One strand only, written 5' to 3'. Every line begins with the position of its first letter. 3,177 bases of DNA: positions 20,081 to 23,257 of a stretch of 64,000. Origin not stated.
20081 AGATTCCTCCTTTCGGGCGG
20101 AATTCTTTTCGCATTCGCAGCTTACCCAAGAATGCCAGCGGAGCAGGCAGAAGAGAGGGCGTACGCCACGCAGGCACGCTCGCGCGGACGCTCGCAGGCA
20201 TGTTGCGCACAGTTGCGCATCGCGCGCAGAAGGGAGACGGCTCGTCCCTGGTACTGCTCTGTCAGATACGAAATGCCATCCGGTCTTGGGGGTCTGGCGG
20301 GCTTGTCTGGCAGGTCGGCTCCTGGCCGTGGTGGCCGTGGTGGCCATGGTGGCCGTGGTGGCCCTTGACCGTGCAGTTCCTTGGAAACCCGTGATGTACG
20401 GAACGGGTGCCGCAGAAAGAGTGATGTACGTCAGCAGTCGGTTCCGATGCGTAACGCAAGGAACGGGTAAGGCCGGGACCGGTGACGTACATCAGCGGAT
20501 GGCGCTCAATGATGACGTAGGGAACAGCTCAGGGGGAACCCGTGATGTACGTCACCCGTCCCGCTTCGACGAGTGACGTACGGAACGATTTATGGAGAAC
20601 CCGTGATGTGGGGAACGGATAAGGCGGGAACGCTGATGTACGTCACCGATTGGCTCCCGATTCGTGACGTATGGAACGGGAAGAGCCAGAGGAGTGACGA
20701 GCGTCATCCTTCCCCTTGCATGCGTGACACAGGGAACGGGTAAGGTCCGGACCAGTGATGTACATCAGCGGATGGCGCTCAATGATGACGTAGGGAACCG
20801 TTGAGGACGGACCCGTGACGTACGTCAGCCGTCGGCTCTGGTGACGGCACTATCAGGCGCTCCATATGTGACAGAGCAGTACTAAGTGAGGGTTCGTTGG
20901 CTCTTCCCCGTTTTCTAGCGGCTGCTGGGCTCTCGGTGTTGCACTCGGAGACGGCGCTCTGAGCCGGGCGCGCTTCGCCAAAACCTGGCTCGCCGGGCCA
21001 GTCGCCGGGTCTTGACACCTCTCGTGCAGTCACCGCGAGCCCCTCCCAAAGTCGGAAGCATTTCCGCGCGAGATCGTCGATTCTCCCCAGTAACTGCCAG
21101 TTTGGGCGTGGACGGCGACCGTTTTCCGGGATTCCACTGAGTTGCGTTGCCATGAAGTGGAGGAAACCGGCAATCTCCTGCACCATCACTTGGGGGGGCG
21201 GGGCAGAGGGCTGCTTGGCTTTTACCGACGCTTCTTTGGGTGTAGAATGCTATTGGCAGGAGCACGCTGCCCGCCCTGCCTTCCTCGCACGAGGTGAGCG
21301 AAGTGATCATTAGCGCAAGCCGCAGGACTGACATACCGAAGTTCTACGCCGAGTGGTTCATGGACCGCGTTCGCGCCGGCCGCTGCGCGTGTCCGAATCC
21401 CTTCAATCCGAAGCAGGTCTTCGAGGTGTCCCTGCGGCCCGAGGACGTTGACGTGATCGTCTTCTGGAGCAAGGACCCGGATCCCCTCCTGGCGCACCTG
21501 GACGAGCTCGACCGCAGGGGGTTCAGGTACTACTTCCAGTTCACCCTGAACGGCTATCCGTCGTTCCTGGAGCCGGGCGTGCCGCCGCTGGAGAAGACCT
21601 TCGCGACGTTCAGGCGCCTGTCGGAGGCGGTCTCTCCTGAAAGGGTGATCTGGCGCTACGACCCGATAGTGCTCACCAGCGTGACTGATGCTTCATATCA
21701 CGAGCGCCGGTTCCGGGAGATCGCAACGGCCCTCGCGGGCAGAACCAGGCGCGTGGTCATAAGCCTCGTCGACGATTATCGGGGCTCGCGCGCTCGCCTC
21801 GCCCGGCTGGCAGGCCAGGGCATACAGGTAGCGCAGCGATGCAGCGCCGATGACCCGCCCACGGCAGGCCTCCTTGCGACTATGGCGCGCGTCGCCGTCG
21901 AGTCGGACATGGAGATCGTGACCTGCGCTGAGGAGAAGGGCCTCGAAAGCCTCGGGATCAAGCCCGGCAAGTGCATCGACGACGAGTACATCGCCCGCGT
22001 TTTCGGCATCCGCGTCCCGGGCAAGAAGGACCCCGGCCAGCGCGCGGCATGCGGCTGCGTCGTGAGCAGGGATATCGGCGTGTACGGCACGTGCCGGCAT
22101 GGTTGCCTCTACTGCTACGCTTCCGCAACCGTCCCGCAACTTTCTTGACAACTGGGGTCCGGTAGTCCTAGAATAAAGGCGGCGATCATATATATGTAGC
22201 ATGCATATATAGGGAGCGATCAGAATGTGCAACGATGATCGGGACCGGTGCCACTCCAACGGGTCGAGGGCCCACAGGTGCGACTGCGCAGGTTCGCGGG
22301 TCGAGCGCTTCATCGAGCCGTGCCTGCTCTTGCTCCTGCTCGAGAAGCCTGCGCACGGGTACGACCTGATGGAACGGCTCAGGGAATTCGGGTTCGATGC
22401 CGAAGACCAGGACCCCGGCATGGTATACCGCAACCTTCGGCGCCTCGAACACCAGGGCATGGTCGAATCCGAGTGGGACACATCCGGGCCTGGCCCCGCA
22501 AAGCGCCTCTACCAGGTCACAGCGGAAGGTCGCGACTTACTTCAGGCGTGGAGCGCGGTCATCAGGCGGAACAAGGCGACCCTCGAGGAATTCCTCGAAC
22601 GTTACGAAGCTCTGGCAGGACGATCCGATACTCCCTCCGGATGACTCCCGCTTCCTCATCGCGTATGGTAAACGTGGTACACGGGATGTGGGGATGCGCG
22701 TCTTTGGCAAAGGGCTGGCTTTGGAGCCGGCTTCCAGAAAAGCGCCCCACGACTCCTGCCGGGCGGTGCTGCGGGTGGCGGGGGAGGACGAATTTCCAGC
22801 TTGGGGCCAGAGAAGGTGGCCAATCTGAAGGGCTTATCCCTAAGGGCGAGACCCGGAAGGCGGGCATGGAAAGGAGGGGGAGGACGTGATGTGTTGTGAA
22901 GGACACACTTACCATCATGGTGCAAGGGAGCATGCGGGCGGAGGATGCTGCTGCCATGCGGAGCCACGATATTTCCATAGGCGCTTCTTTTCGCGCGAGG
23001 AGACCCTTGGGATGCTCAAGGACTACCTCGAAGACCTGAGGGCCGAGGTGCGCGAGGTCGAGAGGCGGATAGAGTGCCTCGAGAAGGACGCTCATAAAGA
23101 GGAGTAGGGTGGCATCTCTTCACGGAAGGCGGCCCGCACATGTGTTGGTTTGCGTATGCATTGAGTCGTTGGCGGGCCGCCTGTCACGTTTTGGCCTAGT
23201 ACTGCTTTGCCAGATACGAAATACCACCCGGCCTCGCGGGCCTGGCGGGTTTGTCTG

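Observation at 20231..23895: Two leader-plus-repeat-array modules in direct orientation bracketing a three-gene cassette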

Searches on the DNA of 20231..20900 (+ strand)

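Call 16: search_dna_similar(query=window:20231-20900:+, collection=plasmids, mode=distant, max_evalue=0.001)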
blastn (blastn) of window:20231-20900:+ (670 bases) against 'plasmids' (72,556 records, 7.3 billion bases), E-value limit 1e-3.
No match.

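Call 17: search_dna_similar(query=window:20231-20900:+, collection=phages, mode=distant, max_evalue=0.001)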
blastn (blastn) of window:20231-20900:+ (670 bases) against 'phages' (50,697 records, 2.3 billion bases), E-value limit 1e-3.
No match.
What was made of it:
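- Closest known: Centromere-like or iteron arrays of plasmids. Different: There was no match in the plasmid or phage collections (calls 16, 17).
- Tried and rejected: No match (calls 16, 17).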

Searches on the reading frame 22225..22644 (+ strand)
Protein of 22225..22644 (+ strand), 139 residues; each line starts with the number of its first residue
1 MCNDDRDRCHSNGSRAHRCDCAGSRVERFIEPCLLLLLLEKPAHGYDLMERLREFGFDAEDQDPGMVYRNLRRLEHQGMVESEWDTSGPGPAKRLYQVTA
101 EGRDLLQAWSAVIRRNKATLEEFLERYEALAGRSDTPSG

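Call 9: search_protein_families(library=pfam, proteins=[window:22225-22644:+], max_evalue=0.01)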
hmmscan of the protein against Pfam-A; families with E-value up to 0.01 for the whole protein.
window:22225-22644:+ (139 aa): 2 families
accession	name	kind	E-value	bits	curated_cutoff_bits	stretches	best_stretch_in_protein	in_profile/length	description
PF03551.20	PadR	-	5.9e-18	65.1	27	1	34-107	1-74/75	Transcriptional regulator PadR-like family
PF01638.23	HxlR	-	0.0036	17.6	20.8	1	66-111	35-78/91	HxlR-like helix-turn-helix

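Call 15: find_encoding_contigs(protein=window:22225-22644:+, flank=10000, max_places=10)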
Protein window:22225-22644:+ (139 aa): 1 contig read that carries it; 1 place shown.
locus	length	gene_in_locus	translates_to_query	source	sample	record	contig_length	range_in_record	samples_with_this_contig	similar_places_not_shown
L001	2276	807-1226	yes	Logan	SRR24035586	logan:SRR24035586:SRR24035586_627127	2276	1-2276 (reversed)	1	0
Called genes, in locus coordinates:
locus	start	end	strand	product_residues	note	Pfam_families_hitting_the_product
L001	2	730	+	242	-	?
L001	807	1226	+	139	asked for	PF03551:PadR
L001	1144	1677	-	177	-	-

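Call 18: find_homologous_proteins(query=window:22225-22644:+, max_evalue=0.00001)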
Query window:22225-22644:+ (139 aa): 74 proteins with E <= 0.00001 among 104 candidates.
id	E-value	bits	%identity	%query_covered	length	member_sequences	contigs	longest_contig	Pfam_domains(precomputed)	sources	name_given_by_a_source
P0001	4.3e-89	314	99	100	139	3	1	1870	PF03551.21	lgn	-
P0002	1.1e-79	283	89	100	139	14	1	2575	PF03551.21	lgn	-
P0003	2.2e-74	266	89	94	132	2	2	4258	PF03551.21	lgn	-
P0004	2.2e-65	237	79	94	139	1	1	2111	PF03551.21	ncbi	ncbi:MAG: helix-turn-helix transcriptional regulator [Bacillota bacterium]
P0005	5.3e-57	210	74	88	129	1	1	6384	PF03551.21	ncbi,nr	ncbi:MAG TPA: PadR family transcriptional regulator [Firmicutes bacterium]|nr:PadR family transcript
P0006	4.9e-54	200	74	88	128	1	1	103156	PF03551.21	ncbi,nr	ncbi:MAG: PadR family transcriptional regulator [Firmicutes bacterium]|nr:PadR family transcriptiona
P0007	6.5e-52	193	64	95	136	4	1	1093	PF03551.21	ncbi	-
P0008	4.7e-51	190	68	95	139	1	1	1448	PF03551.21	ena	-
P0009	9.7e-51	189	68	95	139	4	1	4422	PF03551.21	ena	-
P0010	1.6e-48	182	66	94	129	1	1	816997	PF03551.21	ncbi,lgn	ncbi:MAG: helix-turn-helix transcriptional regulator [Bacillota bacterium]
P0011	2.2e-48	182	64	96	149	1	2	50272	PF03551.21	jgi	-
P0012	3.2e-48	181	67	94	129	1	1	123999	PF03551.21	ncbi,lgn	-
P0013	3.5e-48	181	64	94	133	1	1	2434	PF03551.21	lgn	-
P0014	6.5e-48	180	64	94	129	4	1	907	PF03551.21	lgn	-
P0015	1.1e-47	180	63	94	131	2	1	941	PF03551.21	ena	-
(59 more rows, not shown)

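Call 19: find_encoding_contigs(protein=P0006, flank=6000, max_places=3)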
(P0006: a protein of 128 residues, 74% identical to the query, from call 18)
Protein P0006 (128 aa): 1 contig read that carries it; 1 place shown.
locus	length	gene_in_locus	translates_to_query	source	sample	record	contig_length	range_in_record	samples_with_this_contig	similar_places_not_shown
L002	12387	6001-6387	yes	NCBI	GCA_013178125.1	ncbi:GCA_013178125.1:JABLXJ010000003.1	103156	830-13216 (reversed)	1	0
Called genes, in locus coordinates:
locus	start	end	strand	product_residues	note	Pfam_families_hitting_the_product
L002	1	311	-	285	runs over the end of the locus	PF04282:DUF438, PF01814:Hemerythrin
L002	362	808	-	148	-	PF02082:Rrf2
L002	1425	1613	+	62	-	-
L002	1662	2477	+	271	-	PF17746:SfsA_N, PF03749:SfsA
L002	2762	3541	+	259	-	PF01904:DUF72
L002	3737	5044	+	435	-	PF00817:IMS, PF11798:IMS_HHH, PF21999:IMS_HHH_1, PF11799:IMS_C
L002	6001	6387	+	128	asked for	PF03551:PadR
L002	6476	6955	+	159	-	PF03773:ArsP_1 (weak)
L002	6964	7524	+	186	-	PF03773:ArsP_1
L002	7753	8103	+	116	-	PF12840:HTH_20, PF01022:HTH_5, PF08279:HTH_11 (weak), PF12802:MarR_2, PF13412:HTH_24 (weak), PF13518:HTH_28 (weak), PF21476:PF0610-like_N (weak), PF01978:TrmB (weak), +2 more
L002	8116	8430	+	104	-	PF02635:DsrE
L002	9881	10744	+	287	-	PF08668:HDOD (weak), PF13487:HD_5, PF01966:HD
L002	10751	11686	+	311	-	PF00990:GGDEF, PF17853:GGDEF_2 (weak)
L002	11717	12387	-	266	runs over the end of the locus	PF00561:Abhydrolase_1, PF12146:Hydrolase_4, PF12697:Abhydrolase_6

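Call 20: find_encoding_contigs(protein=P0003, flank=6000, max_places=3)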
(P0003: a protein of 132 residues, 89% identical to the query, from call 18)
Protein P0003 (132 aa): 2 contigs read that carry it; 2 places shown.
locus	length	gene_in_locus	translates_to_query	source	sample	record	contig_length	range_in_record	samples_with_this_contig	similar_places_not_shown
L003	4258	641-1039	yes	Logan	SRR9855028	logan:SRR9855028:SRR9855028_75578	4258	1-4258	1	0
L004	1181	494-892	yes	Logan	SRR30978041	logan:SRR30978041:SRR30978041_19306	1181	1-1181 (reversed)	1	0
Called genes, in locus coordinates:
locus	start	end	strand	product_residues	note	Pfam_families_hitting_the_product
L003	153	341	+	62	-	-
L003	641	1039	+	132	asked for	PF03551:PadR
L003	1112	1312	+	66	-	-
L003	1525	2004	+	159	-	PF03773:ArsP_1 (faint)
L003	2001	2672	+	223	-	PF03773:ArsP_1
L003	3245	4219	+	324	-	PF01544:CorA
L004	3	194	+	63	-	?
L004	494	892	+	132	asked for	PF03551:PadR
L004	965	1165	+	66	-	-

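Call 21: find_encoding_contigs(protein=P0005, flank=6000, max_places=3)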
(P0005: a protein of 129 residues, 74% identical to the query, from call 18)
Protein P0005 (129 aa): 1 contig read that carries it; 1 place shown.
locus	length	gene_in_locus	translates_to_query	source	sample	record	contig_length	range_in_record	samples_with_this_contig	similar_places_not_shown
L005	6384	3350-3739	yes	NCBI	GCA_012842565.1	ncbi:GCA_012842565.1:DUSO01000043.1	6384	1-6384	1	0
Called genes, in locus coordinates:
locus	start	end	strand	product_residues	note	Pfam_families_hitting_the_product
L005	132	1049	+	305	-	PF01073:3Beta_HSD, PF01370:Epimerase, PF02719:Polysacc_synt_2 (faint), PF04321:RmlD_sub_bind, PF05368:NmrA (weak), PF07993:NAD_binding_4 (faint), PF13460:NAD_binding_10, PF16363:GDP_Man_Dehyd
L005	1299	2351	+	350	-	PF01555:N6_N4_Mtase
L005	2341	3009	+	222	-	-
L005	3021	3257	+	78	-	-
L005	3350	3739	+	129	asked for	PF03551:PadR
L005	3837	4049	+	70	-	-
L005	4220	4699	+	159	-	PF03773:ArsP_1 (weak)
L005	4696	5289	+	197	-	PF03773:ArsP_1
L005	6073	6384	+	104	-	PF02310:B12-binding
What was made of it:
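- PadR and the small protein occur with the permease genes in relatives without any module (calls 19-21).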

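Call 28: find_encoding_contigs(protein=P0002, flank=6000, max_places=5)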
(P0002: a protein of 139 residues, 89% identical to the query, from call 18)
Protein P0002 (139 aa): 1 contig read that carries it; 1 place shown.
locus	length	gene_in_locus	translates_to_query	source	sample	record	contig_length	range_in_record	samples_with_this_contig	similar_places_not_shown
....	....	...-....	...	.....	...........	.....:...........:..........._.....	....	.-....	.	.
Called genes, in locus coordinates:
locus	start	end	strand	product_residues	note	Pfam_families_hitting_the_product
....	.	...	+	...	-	?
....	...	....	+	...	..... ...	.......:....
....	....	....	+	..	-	-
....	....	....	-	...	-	-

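Call 29: find_encoding_contigs(protein=P0004, flank=6000, max_places=5)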
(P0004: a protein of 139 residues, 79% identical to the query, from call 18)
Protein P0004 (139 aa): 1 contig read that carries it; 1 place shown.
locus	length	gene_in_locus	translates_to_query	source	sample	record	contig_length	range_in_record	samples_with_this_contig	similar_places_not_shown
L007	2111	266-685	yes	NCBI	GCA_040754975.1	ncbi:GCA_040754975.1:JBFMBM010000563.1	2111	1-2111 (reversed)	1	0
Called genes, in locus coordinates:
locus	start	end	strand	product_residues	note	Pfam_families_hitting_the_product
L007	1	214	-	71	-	?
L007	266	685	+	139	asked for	PF03551:PadR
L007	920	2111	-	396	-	?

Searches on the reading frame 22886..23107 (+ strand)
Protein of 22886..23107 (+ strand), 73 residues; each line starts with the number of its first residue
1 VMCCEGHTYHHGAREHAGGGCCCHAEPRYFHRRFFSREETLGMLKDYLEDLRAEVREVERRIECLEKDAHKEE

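Call 9: search_protein_families(library=pfam, proteins=[window:22886-23107:+], max_evalue=0.01)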
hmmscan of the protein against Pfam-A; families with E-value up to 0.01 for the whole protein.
window:22886-23107:+ (73 aa): 0 families

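Call 69: search_protein_families(library=pfam, proteins=[window:22886-23107:+], max_evalue=10)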
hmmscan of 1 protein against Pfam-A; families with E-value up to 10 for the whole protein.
window:22886-23107:+ (73 aa): 1 family
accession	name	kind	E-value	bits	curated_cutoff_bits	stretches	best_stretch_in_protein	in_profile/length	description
PF08846.15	DUF1816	-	0.16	12.4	27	1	28-55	20-47/65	Domain of unknown function (DUF1816)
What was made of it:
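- Checked: The 73-aa Cys/His protein has no Pfam hit (calls 9, 69), so the label 'DUF5320' is unconfirmed.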
